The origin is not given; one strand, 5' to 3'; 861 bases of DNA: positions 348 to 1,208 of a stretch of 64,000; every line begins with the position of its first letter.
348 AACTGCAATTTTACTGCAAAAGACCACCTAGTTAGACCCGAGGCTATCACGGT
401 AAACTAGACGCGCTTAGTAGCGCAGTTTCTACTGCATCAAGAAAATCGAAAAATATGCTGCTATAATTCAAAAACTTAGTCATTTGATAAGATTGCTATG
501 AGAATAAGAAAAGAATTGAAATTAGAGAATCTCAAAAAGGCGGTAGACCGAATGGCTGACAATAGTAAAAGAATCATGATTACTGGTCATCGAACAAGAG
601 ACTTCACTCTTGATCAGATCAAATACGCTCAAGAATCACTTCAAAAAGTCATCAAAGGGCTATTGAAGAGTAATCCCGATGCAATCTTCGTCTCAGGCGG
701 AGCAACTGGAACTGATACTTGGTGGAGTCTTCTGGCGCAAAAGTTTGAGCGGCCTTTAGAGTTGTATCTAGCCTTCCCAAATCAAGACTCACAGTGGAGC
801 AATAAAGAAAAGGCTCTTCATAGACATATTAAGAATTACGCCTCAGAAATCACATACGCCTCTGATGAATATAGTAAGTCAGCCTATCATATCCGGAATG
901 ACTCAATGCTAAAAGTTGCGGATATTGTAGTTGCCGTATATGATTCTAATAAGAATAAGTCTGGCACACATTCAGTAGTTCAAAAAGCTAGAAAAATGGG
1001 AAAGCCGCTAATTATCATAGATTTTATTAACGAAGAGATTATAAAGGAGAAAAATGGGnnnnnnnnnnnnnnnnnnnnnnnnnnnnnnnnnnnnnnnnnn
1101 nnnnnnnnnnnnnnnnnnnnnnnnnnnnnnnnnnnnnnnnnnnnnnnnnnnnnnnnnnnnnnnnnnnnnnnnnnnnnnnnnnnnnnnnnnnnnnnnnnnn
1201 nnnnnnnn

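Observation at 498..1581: YpsA-like SLOG protein and Tpt1/KptA RNA 2'-phosphotransferase in an overlapping operon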

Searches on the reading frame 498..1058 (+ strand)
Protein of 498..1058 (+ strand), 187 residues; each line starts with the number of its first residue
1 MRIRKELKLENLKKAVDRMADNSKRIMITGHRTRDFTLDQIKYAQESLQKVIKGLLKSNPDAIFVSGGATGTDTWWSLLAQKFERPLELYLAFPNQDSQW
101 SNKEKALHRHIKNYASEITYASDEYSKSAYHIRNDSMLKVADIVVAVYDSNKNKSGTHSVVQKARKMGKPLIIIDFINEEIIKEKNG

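Call 3: search_protein_families(library=pfam, proteins=[window:498-1058:+], max_evalue=1)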
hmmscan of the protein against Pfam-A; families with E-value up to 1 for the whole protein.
window:498-1058:+ (187 aa): 10 families
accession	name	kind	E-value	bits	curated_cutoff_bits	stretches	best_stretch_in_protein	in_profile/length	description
PF06908.16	YpsA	-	2.2e-13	51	27.7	1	26-176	1-165/168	YspA SLOG family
PF02481.21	DNA_processg_A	-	0.00047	19.8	29.6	1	42-175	57-188/212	DNA recombination-mediator protein A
PF12694.12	cpYpsA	-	0.00067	19.9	26.2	1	119-180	42-102/145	Circularly permutated YpsA SLOG family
PF03808.19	Glyco_tran_WecG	-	0.0029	17.9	27.4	1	11-84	55-121/168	Glycosyl transferase WecG/TagA/CpsF family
PF11071.14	Nuc_deoxyri_tr3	-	0.0034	17.9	23.2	1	76-175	11-107/140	Nucleoside 2-deoxyribosyltransferase YtoQ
PF18306.6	LDcluster4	-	0.0084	16.2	26.3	1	131-185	85-134/151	SLOG cluster4 family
PF15891.11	Nuc_deoxyri_tr2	-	0.022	15.5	30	0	126-155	53-82/105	Nucleoside 2-deoxyribosyltransferase like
PF10686.14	YAcAr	-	0.072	13.4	28.2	1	47-90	16-59/66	YspA, cpYpsA-related SLOG family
PF05014.21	Nuc_deoxyrib_tr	-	0.075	13.6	28.8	1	123-174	45-96/117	Nucleoside 2-deoxyribosyltransferase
PF03266.21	NTPase_1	-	0.097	13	23.9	1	6-46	108-149/168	NTPase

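Call 4: search_protein_families(library=phrogs, proteins=[window:498-1058:+], max_evalue=0.01)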
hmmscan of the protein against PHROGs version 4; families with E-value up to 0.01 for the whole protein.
window:498-1058:+ (187 aa): 2 families
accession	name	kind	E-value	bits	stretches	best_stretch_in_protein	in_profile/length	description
phrog_289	-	other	1.9e-19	70.9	1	6-185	6-149/500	GTP-binding domain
phrog_768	-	DNA, RNA and nucleotide metabolism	0.0016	19.1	1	59-170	31-162/191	DprA-like DNA recombination-mediator protein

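Call 5: search_protein_families(library=ncbifam, proteins=[window:498-1058:+], max_evalue=1)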
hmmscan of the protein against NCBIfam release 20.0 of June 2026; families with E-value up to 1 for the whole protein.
window:498-1058:+ (187 aa): 6 families
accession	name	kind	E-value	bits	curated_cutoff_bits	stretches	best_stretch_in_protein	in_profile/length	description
NF010181.0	PRK13660.1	equivalog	5.6e-08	33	165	1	24-176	2-168/182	hypothetical protein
TIGR04152.1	exosort_VPLPA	exception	0.02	14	400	1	82-159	301-371/486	VPLPA-CTERM-specific exosortase XrtD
TIGR03599.1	YloV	subfamily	0.026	13.1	396.1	1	95-174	407-486/530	DAK2 domain fusion protein YloV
TIGR00231.1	small_GTP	domain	0.039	13.7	42.5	1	130-173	73-117/164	GTP-binding protein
TIGR03646.1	YtoQ_fam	subfamily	0.057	13.5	155.35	1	105-175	42-110/144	YtoQ family protein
TIGR02469.1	CbiT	equivalog_domain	0.12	12.6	78.3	1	22-73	52-102/124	precorrin-6Y C5,15-methyltransferase (decarboxylating) subunit CbiT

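Call 12: find_homologous_proteins(query=window:498-1058:+)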
Query window:498-1058:+ (187 aa): 2 proteins with E <= 0.001 among 76 candidates.
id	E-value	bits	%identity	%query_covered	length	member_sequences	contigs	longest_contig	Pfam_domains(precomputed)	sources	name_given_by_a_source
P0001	3.0e-106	371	100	90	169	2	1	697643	PF06908.17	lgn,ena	-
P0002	1.7e-61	225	62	90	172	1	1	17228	PF06908.17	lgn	-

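Call 14: find_encoding_contigs(protein=P0001, flank=10000, max_places=3)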
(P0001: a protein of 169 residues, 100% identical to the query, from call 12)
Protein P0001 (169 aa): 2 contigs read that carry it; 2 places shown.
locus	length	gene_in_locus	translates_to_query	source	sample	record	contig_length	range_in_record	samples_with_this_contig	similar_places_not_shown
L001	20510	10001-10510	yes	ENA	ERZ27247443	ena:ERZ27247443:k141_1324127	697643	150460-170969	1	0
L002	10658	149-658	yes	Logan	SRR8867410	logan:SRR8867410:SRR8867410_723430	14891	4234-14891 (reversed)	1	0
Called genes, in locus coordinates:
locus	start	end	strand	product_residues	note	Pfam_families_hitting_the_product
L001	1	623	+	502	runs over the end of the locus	-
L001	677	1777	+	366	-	PF00437:T2SSE, PF13191:AAA_16 (faint)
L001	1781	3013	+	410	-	PF28597:T2SSF_N, PF00482:T2SSF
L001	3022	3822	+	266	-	PF06750:A24_N_bact, PF01478:Peptidase_A24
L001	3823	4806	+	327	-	PF11104:PilM_2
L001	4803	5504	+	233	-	-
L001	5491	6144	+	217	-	PF04350:PilO (faint)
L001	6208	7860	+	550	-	PF05157:MshEN, PF00437:T2SSE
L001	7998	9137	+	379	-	PF02163:Peptidase_M50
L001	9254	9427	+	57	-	PF11238:DUF3039 (weak)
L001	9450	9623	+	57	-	-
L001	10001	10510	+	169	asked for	PF06908:YpsA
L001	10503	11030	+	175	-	PF01885:PTS_2-RNA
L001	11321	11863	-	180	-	-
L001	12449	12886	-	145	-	PF00383:dCMP_cyt_deam_1, PF14437:MafB19-deam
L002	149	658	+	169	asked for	PF06908:YpsA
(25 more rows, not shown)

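Call 15: find_encoding_contigs(protein=P0002, flank=10000, max_places=3)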
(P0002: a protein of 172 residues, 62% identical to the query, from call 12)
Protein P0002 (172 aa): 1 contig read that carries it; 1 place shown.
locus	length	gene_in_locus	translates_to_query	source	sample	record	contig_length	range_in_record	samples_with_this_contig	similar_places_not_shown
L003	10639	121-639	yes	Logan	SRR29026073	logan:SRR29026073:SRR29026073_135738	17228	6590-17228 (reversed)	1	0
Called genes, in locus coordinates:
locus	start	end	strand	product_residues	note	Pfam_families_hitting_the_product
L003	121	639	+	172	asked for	PF06908:YpsA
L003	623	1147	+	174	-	PF01885:PTS_2-RNA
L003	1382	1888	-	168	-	-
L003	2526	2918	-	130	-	PF00383:dCMP_cyt_deam_1, PF14437:MafB19-deam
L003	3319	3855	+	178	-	-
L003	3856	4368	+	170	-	-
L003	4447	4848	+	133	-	-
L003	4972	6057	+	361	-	PF06414:Zeta_toxin, PF13671:AAA_33 (weak)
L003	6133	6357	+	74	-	-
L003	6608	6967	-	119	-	PF20274:cREC_REC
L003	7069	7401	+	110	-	-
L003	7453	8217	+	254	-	-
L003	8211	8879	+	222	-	-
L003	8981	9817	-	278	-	-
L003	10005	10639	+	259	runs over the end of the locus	-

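Call 24: search_protein_representatives(protein=window:498-1058:+)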
Query: 187 residues. Proteins with E-value up to 0.001 (for the whole library): 1701; up to 1e-10: 151; up to 1e-30: 1. The best 150 are listed.
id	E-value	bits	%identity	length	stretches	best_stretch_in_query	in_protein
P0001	9.4e-107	370.5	100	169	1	19-187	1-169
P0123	2.7e-24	102.1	37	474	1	20-176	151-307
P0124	1.3e-23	99.9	33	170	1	21-183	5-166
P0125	1.4e-22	96.5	38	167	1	27-176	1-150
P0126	6.3e-22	94.4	33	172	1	21-183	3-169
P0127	1.2e-21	93.5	30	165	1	25-183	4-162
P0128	6.0e-21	91.2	34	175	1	25-176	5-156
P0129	1.1e-20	90.4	35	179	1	23-184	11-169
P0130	5.3e-20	88.2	35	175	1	25-180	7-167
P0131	8.2e-20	87.5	31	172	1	26-178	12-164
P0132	1.9e-19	86.4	31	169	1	20-184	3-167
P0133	3.7e-19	85.4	30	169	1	24-177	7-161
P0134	5.1e-19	84.9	34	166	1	24-182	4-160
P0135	6.4e-19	84.6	32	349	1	24-175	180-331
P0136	7.0e-19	84.5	34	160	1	28-176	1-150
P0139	2.4e-18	82.8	32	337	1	23-181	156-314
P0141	4.3e-18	81.9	31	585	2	31-172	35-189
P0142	8.7e-18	80.9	30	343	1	20-180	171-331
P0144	3.3e-17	79.0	29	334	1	22-176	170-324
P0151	1.5e-16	76.9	31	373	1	24-169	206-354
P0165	3.3e-15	72.5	30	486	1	20-176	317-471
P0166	4.2e-15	72.2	34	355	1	24-175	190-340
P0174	4.4e-14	68.9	30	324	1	20-183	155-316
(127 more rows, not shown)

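Call 25: search_protein_families(library=pfam, proteins=[P0123, P0135, P0139, P0142, P0144, P0151, P0165, P0166, P0174, P0141], max_evalue=0.001)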
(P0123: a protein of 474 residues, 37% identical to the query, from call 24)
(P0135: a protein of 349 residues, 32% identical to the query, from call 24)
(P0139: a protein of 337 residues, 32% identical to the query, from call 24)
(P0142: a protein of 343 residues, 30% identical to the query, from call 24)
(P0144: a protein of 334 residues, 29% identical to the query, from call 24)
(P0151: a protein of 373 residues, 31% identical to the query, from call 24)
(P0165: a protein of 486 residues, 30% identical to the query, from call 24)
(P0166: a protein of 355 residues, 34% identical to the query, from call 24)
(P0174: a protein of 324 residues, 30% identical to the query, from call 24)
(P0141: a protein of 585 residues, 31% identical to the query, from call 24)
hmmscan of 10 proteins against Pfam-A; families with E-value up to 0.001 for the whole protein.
P0123 (474 aa): 3 families
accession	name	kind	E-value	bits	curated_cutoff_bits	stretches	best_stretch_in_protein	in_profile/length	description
PF08719.17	NADAR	-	3.3e-18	66.9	35.1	1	11-147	9-163/163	NADAR domain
PF01661.27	Macro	-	1.4e-13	51.2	22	1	341-454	1-117/118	Macro domain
PF06908.16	YpsA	-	7.8e-09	36.2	27.7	1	157-309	1-167/168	YspA SLOG family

P0135 (349 aa): 4 families
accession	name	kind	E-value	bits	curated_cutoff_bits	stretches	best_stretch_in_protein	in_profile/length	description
PF08719.17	NADAR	-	4.8e-22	79.4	35.1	1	33-172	10-163/163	NADAR domain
PF06908.16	YpsA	-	5.2e-09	36.7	27.7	1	183-333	2-166/168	YspA SLOG family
PF02481.21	DNA_processg_A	-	1.9e-05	24.4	29.6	1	201-335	60-192/212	DNA recombination-mediator protein A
PF08010.17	Phage_30_3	-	0.00069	19.9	36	0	36-89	7-59/138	Bacteriophage protein GP30.3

P0139 (337 aa): 3 families
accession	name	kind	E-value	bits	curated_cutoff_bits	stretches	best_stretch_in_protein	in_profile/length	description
PF08719.17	NADAR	-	5e-27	95.6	35.1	1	14-149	10-163/163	NADAR domain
PF06908.16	YpsA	-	5.8e-07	30.1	27.7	1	162-308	4-164/168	YspA SLOG family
PF12694.12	cpYpsA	-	0.0007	19.8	26.2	0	264-312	54-101/145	Circularly permutated YpsA SLOG family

P0142 (343 aa): 2 families
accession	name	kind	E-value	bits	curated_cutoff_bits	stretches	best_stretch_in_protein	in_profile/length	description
PF08719.17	NADAR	-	1.9e-20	74.2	35.1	1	31-166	9-162/163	NADAR domain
PF06908.16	YpsA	-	7.6e-07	29.7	27.7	1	177-308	1-142/168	YspA SLOG family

P0144 (334 aa): 3 families
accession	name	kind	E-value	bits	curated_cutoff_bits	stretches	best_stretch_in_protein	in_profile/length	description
PF08719.17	NADAR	-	1.6e-25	90.7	35.1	1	28-164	10-163/163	NADAR domain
PF06908.16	YpsA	-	4.2e-08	33.8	27.7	1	175-310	2-147/168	YspA SLOG family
PF02481.21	DNA_processg_A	-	0.00059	19.5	29.6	1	209-324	74-189/212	DNA recombination-mediator protein A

P0151 (373 aa): 3 families
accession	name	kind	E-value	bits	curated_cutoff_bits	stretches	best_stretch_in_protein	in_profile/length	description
PF06908.16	YpsA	-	2.7e-12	47.4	27.7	1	208-353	1-153/168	YspA SLOG family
PF14216.11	DUF4326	-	3e-08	34.6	25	1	2-28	54-80/82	Domain of unknown function (DUF4326)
PF12694.12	cpYpsA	-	2.8e-06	27.6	26.2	1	250-364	1-101/145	Circularly permutated YpsA SLOG family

P0165 (486 aa): 3 families
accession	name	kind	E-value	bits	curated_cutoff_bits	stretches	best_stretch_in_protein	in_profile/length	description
PF08719.17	NADAR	-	1.2e-19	71.6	35.1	1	179-313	11-163/163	NADAR domain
PF02481.21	DNA_processg_A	-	5e-06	26.3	29.6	1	321-477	45-195/212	DNA recombination-mediator protein A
PF06908.16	YpsA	-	1.9e-05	25.2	27.7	1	354-457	38-151/168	YspA SLOG family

P0166 (355 aa): 2 families
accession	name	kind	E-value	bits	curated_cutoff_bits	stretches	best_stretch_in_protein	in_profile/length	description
PF08719.17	NADAR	-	1.3e-17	64.9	35.1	1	13-182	9-163/163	NADAR domain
PF02481.21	DNA_processg_A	-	0.00015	21.4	29.6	1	191-339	46-187/212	DNA recombination-mediator protein A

P0174 (324 aa): 4 families
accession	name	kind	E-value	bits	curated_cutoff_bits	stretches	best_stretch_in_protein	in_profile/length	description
PF08719.17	NADAR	-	9.3e-25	88.2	35.1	1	14-151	9-163/163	NADAR domain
PF06908.16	YpsA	-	1.3e-08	35.4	27.7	1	170-300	17-152/168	YspA SLOG family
PF02481.21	DNA_processg_A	-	1.8e-07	31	29.6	1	159-309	45-189/212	DNA recombination-mediator protein A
PF08010.17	Phage_30_3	-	1.2e-06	28.8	36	1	17-69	6-57/138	Bacteriophage protein GP30.3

P0141 (585 aa): 3 families
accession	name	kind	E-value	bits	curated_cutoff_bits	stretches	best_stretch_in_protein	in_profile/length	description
PF06908.16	YpsA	-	9.2e-24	84.8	27.7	2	22-181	1-155/168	YspA SLOG family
PF08719.17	NADAR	-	2.6e-22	80.2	35.1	1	449-579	7-162/163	NADAR domain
PF05014.21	Nuc_deoxyrib_tr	-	1e-05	26.1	28.8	0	122-179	30-86/117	Nucleoside 2-deoxyribosyltransferase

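Call 36: search_dna_similar(query=window:552-1058:+, collection=phages, mode=protein, max_evalue=0.001, max_rows=40)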
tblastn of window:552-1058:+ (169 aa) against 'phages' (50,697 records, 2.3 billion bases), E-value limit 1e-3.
Records with a match: 73; places in all: 73; records where one place covers at least 80% of the query: 68.
Best place of each record, by identity: <60% 73.
By first word of the organism name: Microbacterium 32; Bacillus 21; Bacteriophage 4; Oscillospiraceae 2; Tenacibaculum 2; Klebsiella 2; phage 1; Serratia 1; uncultured 1; Pseudomonas 1; and 6 more.
By host as written in the record: Microbacterium foliorum NRRL B-24224 21; - 9; Microbacterium foliorum NRRL B-24224 SEA 7; Bacillus subtilis subsp. subtilis str. 168 5; Microbacterium paraoxydans NRRL B-14843 3; Bacillus subtilis 3; Oscillospiraceae 2; Tenacibaculum sp. 2; and 16 more.
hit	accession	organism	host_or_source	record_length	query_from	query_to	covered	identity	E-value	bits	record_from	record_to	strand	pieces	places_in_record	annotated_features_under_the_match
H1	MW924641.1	Microbacterium phage SadLad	Microbacterium paraoxydans NRRL B-14843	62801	1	153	91%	31.4%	2e-18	87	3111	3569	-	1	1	10: DprA-like DNA processing chain A | 11: hypothetical protein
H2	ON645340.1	Microbacterium phage Fransoyer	Microbacterium paraoxydans NRRL B-14843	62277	1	153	91%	30.7%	9e-18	85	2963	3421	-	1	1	10: DprA-like DNA processing chain A | 11: hypothetical protein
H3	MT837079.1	Bacteriophage sp.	human fecal samples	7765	10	148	82%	33.8%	4e-7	54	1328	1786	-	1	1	record has no annotation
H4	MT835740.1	Bacteriophage sp.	human fecal samples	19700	8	150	85%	32.2%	3e-8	57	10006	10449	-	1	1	record has no annotation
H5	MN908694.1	Microbacterium phage RubyRalph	Microbacterium paraoxydans NRRL B-14843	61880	1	153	91%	30.1%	3e-17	83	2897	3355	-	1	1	10: DprA-like DNA processing chain A | 11: hypothetical protein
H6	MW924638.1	Microbacterium phage Fizzles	Microbacterium foliorum NRRL B-24224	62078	7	153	87%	30.6%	7e-17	82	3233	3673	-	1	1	10: DprA-like DNA processing chain A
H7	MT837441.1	Bacteriophage sp.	human fecal samples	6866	3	153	89%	29.5%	2e-7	55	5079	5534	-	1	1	record has no annotation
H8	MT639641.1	Microbacterium phage Phinky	Microbacterium foliorum NRRL B-24224 SEA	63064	7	153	87%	29.9%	2e-17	84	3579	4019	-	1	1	14: DprA-like DNA processing chain A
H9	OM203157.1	Microbacterium phage AluminumJesus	Microbacterium foliorum NRRL B-24224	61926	7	153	87%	28.6%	6e-15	77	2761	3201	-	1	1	8: DprA-like DNA processing chain A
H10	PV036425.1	Oscillospiraceae phage NatCom_11393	Oscillospiraceae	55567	7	153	87%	28.3%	3e-9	60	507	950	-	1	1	hypothetical protein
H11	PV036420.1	phage NatCom_9287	human feces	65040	7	153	87%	28.3%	1e-8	59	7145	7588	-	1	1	GTP-binding domain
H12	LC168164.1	Tenacibaculum phage pT24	Tenacibaculum sp.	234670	5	153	88%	27.6%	9e-7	53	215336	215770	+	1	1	hypothetical protein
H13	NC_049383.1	Tenacibaculum phage pT24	Tenacibaculum sp.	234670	5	153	88%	27.6%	9e-7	53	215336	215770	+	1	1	GTP-binding domain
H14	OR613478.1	Microbacterium phage BabyDotz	Microbacterium foliorum NRRL B-24224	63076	7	153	87%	27.9%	6e-16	80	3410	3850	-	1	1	9: DprA-like DNA processing chain A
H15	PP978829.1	Microbacterium phage Rowlf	Microbacterium foliorum NRRL B-24224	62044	7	153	87%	27.9%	7e-16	80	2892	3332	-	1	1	7: DprA-like DNA processing chain A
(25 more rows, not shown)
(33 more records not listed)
